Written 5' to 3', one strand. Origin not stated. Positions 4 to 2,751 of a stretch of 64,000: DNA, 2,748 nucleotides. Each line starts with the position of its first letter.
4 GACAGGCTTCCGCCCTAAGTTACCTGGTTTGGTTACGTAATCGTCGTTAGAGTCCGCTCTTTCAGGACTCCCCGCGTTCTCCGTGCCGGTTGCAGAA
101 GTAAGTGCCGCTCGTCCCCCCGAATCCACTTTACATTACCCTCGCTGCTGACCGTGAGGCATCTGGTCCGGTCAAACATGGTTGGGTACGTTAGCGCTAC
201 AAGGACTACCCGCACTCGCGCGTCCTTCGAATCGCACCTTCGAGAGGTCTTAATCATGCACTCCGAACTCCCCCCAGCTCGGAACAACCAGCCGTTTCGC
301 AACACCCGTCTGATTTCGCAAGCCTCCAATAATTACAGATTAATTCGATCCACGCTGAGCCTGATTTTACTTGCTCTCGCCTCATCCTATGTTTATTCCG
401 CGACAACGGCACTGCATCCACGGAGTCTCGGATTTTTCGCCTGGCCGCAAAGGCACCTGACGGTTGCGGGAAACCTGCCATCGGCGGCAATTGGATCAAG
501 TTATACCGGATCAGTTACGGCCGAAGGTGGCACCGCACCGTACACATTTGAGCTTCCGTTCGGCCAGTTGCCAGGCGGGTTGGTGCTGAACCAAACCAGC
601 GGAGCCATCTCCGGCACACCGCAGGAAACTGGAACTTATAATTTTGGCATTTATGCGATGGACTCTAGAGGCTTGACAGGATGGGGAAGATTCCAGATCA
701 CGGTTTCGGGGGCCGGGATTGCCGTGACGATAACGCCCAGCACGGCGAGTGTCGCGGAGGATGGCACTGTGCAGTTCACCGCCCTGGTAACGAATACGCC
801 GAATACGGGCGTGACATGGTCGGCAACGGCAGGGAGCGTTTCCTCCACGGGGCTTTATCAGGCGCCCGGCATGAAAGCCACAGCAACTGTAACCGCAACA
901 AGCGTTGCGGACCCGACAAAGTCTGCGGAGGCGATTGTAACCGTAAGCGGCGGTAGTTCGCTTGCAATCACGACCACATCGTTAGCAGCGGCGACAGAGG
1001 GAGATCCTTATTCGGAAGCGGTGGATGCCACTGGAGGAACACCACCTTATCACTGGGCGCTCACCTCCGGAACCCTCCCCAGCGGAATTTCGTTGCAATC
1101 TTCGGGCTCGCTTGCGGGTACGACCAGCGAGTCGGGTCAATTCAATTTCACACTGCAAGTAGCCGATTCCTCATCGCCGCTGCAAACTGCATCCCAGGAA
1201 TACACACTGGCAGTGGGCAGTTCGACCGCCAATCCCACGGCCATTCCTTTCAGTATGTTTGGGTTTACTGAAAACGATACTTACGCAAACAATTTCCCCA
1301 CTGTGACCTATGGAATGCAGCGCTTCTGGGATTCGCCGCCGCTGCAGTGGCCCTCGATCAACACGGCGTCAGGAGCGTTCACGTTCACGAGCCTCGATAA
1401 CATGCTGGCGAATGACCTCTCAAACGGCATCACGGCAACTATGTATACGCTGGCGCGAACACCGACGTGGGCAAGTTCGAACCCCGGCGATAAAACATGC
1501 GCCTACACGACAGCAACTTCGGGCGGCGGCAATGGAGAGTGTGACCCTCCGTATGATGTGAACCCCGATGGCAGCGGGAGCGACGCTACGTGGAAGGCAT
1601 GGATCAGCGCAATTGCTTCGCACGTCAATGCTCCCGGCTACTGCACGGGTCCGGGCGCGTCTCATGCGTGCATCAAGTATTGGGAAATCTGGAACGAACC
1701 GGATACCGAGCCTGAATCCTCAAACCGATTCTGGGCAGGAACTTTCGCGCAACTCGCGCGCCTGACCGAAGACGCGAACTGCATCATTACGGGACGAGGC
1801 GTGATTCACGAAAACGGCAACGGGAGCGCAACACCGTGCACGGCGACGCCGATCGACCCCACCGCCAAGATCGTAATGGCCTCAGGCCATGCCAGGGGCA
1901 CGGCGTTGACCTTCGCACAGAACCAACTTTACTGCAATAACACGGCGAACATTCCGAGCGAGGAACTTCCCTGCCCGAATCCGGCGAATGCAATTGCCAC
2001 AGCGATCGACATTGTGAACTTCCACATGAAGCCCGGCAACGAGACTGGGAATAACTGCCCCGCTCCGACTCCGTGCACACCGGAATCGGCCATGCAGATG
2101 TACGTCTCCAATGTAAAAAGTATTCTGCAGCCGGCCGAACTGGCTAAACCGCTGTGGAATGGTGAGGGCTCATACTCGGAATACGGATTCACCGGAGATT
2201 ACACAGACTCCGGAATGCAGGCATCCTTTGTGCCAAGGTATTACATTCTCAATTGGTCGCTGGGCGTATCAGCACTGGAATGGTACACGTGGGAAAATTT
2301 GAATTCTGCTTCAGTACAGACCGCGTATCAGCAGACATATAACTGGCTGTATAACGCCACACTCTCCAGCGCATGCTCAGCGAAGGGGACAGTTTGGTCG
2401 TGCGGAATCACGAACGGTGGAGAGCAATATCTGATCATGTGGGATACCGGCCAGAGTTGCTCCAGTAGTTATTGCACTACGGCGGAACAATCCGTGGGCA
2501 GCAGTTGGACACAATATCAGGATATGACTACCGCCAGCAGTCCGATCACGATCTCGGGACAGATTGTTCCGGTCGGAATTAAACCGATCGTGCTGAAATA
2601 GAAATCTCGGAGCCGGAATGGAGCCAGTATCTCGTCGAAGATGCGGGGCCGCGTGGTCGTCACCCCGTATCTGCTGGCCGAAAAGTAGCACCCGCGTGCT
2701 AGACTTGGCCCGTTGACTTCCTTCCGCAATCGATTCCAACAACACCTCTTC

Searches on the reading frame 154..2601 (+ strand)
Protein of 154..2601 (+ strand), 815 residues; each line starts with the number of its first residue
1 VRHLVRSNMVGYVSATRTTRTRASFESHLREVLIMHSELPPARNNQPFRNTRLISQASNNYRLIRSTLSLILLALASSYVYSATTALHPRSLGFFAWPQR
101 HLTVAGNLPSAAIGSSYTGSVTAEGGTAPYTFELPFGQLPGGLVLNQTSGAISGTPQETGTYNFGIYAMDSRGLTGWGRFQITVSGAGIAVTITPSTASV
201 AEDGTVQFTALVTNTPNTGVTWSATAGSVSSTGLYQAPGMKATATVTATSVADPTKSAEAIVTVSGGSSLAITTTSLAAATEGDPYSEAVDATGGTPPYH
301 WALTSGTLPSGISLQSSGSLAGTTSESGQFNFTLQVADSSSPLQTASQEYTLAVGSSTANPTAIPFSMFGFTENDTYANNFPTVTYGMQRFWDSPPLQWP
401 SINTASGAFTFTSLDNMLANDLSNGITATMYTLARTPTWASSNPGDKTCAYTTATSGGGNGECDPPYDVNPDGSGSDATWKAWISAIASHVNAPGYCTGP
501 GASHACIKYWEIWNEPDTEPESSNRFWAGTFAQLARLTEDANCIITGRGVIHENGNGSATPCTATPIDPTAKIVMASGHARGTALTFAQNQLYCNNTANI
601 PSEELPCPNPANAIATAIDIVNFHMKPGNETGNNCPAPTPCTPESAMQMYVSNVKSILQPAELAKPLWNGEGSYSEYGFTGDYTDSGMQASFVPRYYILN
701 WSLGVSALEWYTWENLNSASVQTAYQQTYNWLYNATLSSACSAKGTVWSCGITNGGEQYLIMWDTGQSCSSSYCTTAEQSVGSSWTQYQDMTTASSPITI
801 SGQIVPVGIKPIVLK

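Call 50: search_protein_families(library=pfam, proteins=[window:154-2601:+])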
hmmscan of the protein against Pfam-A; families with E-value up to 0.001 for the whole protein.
window:154-2601:+ (815 aa): 2 families
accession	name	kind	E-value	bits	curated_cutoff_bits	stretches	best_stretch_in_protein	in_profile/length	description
PF05345.18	He_PIG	-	2.4e-23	82.8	24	2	108-185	10-96/96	Putative Ig domain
PF13573.12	SprB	-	0.0002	21.4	28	0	120-134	18-32/37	SprB repeat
